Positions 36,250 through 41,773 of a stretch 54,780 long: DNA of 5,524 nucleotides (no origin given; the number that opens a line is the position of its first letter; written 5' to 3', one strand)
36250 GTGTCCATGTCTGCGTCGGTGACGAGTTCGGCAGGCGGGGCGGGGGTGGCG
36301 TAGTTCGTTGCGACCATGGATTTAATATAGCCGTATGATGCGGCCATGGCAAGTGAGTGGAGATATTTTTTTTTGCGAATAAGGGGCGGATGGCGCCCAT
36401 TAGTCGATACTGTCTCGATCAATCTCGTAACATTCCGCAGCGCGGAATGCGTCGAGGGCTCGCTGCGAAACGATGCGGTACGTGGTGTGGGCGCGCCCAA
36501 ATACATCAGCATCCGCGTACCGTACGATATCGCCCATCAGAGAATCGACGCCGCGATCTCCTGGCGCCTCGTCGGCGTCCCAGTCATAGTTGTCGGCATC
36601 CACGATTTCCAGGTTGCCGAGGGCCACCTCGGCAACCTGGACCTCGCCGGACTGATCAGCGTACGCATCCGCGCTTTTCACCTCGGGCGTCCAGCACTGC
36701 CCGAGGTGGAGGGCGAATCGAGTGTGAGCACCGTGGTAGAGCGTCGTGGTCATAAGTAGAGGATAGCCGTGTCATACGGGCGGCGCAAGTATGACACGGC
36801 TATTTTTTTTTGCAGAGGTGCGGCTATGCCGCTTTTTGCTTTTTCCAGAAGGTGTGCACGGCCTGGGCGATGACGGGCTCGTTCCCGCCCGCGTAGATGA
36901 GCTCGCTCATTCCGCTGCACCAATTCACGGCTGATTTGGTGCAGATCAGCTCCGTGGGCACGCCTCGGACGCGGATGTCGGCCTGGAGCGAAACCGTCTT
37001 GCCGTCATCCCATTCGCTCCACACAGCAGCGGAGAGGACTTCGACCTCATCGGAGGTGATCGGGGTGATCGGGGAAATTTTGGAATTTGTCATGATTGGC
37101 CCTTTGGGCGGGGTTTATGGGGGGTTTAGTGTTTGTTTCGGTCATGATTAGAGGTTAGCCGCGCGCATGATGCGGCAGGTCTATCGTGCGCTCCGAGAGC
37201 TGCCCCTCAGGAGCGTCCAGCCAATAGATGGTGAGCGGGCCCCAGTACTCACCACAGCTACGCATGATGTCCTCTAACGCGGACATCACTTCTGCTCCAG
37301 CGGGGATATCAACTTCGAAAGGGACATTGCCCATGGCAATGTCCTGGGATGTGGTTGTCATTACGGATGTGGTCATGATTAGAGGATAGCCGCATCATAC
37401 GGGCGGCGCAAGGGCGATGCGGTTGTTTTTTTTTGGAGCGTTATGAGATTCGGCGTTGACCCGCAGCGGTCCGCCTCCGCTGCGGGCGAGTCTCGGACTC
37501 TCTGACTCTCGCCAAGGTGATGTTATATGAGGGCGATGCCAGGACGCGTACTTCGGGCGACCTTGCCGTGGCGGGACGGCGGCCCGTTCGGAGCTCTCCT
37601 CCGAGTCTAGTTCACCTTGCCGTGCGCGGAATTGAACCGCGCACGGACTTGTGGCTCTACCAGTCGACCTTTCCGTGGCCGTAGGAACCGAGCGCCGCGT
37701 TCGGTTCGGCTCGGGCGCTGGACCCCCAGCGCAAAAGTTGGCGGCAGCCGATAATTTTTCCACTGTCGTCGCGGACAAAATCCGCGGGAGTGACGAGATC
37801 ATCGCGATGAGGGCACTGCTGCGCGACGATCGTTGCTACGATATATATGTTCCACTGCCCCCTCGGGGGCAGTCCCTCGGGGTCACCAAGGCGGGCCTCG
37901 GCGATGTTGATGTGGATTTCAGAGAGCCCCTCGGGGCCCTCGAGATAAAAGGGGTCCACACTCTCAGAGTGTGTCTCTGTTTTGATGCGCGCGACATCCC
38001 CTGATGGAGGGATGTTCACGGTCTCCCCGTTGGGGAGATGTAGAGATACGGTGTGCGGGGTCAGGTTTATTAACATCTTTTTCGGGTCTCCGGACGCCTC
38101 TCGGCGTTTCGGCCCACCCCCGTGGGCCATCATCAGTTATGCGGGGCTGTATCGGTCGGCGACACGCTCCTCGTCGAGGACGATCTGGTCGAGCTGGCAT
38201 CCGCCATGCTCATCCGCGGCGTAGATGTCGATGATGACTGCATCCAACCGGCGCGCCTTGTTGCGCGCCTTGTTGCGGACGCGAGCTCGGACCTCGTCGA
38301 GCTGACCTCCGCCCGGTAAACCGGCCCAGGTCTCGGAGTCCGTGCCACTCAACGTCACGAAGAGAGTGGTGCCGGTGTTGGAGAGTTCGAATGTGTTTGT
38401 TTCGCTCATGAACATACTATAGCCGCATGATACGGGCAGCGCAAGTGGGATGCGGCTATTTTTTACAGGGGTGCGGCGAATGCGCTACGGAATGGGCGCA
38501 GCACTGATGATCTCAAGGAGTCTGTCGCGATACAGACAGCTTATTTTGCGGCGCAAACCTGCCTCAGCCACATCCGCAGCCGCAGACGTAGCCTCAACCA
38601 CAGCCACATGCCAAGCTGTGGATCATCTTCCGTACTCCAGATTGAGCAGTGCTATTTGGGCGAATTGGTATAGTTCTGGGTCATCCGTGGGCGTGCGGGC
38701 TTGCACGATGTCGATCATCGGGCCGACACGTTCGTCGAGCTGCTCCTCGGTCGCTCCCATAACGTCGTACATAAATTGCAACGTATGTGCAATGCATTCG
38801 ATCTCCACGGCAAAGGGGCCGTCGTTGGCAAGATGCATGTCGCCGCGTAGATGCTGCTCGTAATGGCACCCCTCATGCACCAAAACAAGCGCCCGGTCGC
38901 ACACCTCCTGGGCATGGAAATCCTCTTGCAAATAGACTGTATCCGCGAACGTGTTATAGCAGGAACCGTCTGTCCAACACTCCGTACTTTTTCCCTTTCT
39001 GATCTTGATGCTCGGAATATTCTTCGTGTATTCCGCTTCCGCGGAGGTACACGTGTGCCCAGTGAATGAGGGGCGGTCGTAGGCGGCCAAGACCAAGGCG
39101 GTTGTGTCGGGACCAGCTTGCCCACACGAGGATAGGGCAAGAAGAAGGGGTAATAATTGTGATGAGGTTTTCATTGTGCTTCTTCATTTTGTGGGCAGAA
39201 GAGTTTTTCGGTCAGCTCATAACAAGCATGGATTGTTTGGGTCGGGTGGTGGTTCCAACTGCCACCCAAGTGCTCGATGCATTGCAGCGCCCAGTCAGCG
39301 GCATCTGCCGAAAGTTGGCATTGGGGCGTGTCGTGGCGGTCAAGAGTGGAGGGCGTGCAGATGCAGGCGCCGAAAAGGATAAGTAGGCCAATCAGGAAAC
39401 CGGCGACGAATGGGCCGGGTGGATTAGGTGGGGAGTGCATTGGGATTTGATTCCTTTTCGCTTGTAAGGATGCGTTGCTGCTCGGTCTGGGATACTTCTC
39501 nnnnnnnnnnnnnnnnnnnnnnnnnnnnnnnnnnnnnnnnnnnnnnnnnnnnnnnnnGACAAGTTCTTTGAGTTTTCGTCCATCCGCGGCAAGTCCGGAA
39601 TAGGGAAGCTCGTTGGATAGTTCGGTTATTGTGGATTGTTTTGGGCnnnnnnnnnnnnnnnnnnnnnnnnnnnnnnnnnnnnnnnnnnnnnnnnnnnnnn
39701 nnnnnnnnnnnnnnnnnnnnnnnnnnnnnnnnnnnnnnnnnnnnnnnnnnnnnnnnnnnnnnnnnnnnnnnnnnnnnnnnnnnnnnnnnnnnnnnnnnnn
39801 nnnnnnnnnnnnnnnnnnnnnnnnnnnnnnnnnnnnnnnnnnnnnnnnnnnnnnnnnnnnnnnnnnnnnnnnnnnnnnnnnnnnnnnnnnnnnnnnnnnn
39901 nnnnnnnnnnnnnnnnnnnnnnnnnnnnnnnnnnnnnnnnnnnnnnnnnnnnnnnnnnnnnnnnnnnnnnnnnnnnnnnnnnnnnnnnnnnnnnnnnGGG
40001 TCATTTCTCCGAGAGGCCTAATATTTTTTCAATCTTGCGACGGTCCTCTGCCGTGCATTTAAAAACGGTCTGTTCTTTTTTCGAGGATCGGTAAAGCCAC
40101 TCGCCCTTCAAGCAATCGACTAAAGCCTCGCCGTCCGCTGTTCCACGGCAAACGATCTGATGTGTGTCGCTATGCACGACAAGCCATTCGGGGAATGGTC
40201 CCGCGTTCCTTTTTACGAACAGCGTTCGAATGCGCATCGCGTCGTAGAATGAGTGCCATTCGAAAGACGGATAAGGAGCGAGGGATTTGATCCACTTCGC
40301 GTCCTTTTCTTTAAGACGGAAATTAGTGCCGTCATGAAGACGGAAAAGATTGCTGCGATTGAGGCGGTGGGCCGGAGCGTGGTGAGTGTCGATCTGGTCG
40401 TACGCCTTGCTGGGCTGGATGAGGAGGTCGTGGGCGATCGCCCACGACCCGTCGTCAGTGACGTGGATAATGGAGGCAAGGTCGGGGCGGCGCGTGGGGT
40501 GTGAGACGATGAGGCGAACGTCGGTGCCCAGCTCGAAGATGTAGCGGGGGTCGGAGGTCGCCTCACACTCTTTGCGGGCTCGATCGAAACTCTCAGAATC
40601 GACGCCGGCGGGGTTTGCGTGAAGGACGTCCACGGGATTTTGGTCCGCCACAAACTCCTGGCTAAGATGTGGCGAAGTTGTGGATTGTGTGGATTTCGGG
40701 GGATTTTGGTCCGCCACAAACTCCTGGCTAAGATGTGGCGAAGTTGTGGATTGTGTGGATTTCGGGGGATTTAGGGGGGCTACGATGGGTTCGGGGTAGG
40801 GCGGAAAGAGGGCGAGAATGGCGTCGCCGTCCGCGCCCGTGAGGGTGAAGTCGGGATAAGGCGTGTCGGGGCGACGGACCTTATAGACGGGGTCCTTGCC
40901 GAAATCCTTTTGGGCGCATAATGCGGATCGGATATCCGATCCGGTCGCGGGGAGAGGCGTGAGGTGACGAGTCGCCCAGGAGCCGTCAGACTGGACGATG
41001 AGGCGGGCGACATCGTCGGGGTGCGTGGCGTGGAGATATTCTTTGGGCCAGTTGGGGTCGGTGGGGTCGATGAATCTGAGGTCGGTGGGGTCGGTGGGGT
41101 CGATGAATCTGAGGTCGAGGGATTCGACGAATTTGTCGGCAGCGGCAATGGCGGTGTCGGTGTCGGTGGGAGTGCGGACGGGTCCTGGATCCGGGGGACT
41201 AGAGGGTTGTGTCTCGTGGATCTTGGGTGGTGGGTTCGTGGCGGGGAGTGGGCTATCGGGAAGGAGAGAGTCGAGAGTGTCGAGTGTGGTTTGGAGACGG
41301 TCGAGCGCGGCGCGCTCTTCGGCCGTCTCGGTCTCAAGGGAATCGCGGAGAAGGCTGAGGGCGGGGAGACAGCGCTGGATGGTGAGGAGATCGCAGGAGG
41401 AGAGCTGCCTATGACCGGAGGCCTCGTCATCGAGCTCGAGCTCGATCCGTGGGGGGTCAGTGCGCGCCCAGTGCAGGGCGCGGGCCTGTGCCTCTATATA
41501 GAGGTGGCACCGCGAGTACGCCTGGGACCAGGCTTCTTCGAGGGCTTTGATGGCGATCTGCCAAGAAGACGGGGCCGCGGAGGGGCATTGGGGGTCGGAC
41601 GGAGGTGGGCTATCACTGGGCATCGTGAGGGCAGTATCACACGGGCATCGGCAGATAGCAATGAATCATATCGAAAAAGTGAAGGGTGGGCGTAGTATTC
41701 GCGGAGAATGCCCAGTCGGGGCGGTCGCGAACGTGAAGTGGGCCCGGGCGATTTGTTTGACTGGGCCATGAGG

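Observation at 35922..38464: Four copies of an A-tract / covarying hairpin / promoter module placed exactly 6 nt before leaderless ATGs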

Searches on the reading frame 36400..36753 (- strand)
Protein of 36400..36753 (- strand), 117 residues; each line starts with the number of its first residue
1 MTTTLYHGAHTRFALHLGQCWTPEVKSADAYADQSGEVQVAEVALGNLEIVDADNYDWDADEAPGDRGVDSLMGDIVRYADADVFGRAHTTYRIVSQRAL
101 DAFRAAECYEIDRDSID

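Call 11: search_protein_families(library=pfam, max_evalue=0.01, proteins=[window:36400-36753:-])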
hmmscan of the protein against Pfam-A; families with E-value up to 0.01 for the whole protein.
window:36400-36753:- (117 aa): 0 families

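Call 15: find_encoding_contigs(protein=window:36400-36753:-, flank=10000, max_places=10)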
Protein window:36400-36753:- (117 aa): 2 contigs read that carry it; 1 place shown.
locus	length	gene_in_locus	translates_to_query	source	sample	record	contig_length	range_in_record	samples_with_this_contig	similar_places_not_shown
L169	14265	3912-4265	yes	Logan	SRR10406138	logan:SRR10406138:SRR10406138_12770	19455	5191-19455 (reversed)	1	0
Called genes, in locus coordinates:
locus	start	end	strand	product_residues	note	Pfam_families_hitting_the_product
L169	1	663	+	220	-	?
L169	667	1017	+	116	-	-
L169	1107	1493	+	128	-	-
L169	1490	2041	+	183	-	-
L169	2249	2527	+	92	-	-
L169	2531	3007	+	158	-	-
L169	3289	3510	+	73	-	-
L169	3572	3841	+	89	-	-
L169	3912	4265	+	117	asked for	-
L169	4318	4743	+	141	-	-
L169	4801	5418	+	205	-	-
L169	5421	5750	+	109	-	-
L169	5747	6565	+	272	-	-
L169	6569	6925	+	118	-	-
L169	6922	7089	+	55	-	-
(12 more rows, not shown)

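Call 24: find_homologous_proteins(query=window:36400-36753:-, max_evalue=0.01)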
Query window:36400-36753:- (117 aa): 3 proteins with E <= 0.01 among 8 candidates.
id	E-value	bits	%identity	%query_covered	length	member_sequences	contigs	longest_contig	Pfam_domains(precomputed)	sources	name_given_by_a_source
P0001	1.9e-72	259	100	100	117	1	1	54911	-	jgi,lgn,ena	-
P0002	6.1e-26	109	53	88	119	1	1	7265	-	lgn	-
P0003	2.8e-23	101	53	88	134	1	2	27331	-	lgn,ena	-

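Call 25: find_encoding_contigs(protein=P0003, flank=10000, max_places=6)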
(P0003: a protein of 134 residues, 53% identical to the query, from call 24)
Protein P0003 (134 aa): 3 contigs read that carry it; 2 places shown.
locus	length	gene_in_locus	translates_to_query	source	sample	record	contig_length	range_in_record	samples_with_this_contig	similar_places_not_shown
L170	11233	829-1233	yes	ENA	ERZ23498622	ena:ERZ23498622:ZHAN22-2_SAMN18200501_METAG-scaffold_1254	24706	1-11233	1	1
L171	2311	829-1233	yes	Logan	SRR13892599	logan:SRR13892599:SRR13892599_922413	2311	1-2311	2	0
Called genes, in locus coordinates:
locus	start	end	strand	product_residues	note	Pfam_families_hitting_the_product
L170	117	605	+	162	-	-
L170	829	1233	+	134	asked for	-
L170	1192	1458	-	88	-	-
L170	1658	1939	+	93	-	-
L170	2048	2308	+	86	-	-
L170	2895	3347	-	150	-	-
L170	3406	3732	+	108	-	-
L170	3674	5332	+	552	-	-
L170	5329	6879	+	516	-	-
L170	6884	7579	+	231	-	-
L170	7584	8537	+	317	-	-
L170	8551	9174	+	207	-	-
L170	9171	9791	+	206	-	-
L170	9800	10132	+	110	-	-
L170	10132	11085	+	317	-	-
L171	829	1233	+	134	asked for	-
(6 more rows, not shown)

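Call 26: find_encoding_contigs(protein=P0002, flank=10000, max_places=6)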
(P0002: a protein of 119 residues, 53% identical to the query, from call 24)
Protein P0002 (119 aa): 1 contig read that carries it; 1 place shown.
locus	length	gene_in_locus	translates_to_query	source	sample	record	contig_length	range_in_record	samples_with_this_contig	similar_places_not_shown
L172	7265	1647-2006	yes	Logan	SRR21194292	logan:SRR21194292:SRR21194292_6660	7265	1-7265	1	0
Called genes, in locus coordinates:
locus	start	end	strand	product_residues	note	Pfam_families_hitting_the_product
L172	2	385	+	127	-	?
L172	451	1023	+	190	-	-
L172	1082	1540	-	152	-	-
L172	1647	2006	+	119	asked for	-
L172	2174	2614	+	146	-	-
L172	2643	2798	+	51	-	-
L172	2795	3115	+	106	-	-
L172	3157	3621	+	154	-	-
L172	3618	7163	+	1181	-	PF00176:SNF2-rel_dom, PF00271:Helicase_C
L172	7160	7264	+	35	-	?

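Call 41: search_protein_families(library=phrogs, max_evalue=0.001, proteins=[window:36400-36753:-])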
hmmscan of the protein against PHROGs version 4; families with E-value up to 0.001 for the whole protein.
window:36400-36753:- (117 aa): 0 families

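Call 71: find_related_loci(query=A3, collection=viral_contigs, flank=3000)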
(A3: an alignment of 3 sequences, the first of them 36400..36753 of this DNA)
Query A3 (117 aa) in viral_contigs; peptide patterns used: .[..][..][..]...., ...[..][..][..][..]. (x = any residue, [..] = any of these).
23 stretches matched a pattern, but none encodes a relative of the query by tblastn (E <= 1e-3).

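Call 72: find_related_loci(query=A3, collection=metagenome_contigs, flank=3000)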
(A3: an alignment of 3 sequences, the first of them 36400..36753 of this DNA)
Query A3 (117 aa) in metagenome_contigs; peptide patterns used: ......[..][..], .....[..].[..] (x = any residue, [..] = any of these).
75 stretches matched a pattern; 8 encode a relative of the query (tblastn E <= 1e-3); 8 distinct loci.
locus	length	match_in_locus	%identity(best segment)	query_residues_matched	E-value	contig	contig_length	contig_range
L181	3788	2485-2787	48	5-100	1e-24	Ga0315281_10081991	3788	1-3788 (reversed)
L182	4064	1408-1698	49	5-100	7e-24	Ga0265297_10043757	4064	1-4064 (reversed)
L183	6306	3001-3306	43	2-104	8e-24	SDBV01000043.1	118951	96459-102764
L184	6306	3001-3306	43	2-104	1e-23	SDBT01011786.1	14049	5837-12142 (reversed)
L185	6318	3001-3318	42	5-108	7e-23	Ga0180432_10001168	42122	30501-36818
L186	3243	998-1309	42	3-102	3e-18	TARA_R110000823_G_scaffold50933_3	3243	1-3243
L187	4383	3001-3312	42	3-102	3e-18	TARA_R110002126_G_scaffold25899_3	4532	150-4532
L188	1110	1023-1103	63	2-28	7e-7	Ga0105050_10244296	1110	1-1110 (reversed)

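Call 84: search_solved_structures(query=A3, max_evalue=1)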
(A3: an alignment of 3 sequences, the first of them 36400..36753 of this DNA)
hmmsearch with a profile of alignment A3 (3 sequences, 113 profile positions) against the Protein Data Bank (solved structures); distinct sequences matched with E-value up to 1: 1.
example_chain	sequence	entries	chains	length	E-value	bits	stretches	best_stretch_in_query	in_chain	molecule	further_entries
4hs2_A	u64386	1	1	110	0.31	14.7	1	23-86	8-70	Speckle-type POZ protein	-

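Call 87: find_related_loci(query=A3, collection=genome_contigs, flank=2500)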
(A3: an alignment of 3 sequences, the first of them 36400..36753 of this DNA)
Query A3 (117 aa) in genome_contigs; peptide patterns used: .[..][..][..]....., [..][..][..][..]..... (x = any residue, [..] = any of these).
41 stretches matched a pattern, but none encodes a relative of the query by tblastn (E <= 1e-3).

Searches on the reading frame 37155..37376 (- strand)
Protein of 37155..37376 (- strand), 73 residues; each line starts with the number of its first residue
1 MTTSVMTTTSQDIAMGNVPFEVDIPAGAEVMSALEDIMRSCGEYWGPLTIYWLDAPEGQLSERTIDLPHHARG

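Call 11: search_protein_families(library=pfam, max_evalue=0.01, proteins=[window:37155-37376:-])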
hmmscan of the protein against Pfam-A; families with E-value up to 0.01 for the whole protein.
window:37155-37376:- (73 aa): 0 families

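Call 41: search_protein_families(library=phrogs, max_evalue=0.001, proteins=[window:37155-37376:-])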
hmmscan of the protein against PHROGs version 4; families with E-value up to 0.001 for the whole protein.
window:37155-37376:- (73 aa): 0 families

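Call 86: find_homologous_proteins(query=window:37155-37376:-, max_evalue=0.01)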
Query window:37155-37376:- (73 aa): 1 proteins with E <= 0.01 among 1 candidates.
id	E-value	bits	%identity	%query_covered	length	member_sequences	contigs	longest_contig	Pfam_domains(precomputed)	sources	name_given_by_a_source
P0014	1.1e-33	132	100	81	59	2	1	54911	-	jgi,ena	-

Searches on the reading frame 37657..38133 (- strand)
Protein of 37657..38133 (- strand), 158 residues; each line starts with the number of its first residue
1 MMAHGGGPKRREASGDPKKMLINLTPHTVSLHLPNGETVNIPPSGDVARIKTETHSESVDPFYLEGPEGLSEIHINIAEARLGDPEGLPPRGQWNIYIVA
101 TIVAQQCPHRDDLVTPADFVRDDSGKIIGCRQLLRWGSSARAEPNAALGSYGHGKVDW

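Call 11: search_protein_families(library=pfam, max_evalue=0.01, proteins=[window:37657-38133:-])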
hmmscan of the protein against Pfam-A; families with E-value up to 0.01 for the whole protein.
window:37657-38133:- (158 aa): 0 families

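Call 17: find_related_loci(query=window:37657-38133:-, collection=viral_contigs, flank=10000)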
Query window:37657-38133:- (158 aa) in viral_contigs; peptide patterns used: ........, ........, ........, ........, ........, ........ (x = any residue, [..] = any of these).
4 stretches matched a pattern, but none encodes a relative of the query by tblastn (E <= 1e-3).

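Call 41: search_protein_families(library=phrogs, max_evalue=0.001, proteins=[window:37657-38133:-])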
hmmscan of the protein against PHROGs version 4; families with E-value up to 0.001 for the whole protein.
window:37657-38133:- (158 aa): 2 families
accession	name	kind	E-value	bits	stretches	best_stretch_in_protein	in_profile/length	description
phrog_21731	-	unknown function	7e-16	59.2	1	15-128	92-200/329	-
phrog_30542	-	unknown function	1.9e-15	57.8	1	20-134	128-235/237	-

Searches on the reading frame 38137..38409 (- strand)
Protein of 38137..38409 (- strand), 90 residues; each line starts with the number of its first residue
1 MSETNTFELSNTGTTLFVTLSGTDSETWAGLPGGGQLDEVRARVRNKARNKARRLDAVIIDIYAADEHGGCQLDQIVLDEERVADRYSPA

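Call 11: search_protein_families(library=pfam, max_evalue=0.01, proteins=[window:38137-38409:-])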
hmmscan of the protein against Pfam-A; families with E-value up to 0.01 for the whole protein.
window:38137-38409:- (90 aa): 0 families

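Call 41: search_protein_families(library=phrogs, max_evalue=0.001, proteins=[window:38137-38409:-])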
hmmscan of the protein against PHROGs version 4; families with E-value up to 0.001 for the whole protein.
window:38137-38409:- (90 aa): 0 families

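Call 45: find_homologous_proteins(query=window:38137-38409:-, max_evalue=0.01)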
Query window:38137-38409:- (90 aa): 1 proteins with E <= 0.01 among 2 candidates.
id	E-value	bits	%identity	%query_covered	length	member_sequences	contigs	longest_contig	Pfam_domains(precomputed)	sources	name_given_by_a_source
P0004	3.0e-52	192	100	100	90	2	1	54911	-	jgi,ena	-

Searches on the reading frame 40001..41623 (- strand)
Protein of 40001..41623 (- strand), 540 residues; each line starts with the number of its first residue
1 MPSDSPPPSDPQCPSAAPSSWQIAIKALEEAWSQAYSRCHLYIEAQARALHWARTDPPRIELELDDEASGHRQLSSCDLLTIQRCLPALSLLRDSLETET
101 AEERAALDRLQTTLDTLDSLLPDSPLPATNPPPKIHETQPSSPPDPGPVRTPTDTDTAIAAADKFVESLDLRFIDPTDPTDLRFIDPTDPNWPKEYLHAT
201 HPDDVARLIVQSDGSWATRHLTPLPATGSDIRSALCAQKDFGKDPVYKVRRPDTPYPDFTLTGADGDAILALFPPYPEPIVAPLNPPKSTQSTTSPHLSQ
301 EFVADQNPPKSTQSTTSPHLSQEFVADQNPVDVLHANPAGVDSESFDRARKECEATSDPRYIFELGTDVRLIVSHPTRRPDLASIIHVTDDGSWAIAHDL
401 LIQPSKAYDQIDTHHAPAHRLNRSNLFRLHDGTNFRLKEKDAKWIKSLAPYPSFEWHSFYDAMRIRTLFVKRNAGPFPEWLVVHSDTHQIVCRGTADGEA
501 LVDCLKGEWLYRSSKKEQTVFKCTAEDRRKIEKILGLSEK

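Call 10: search_protein_families(library=pfam, proteins=[window:40001-41623:-])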
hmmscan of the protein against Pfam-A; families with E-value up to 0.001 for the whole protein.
window:40001-41623:- (540 aa): 0 families

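Call 16: find_related_loci(query=window:40001-41623:-, collection=viral_contigs, flank=10000)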
Query window:40001-41623:- (540 aa) in viral_contigs; peptide patterns used: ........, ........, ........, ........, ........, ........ (x = any residue, [..] = any of these).
6 stretches matched a pattern, but none encodes a relative of the query by tblastn (E <= 1e-3).

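Call 41: search_protein_families(library=phrogs, max_evalue=0.001, proteins=[window:40001-41623:-])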
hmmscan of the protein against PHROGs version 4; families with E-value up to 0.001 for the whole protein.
window:40001-41623:- (540 aa): 0 families
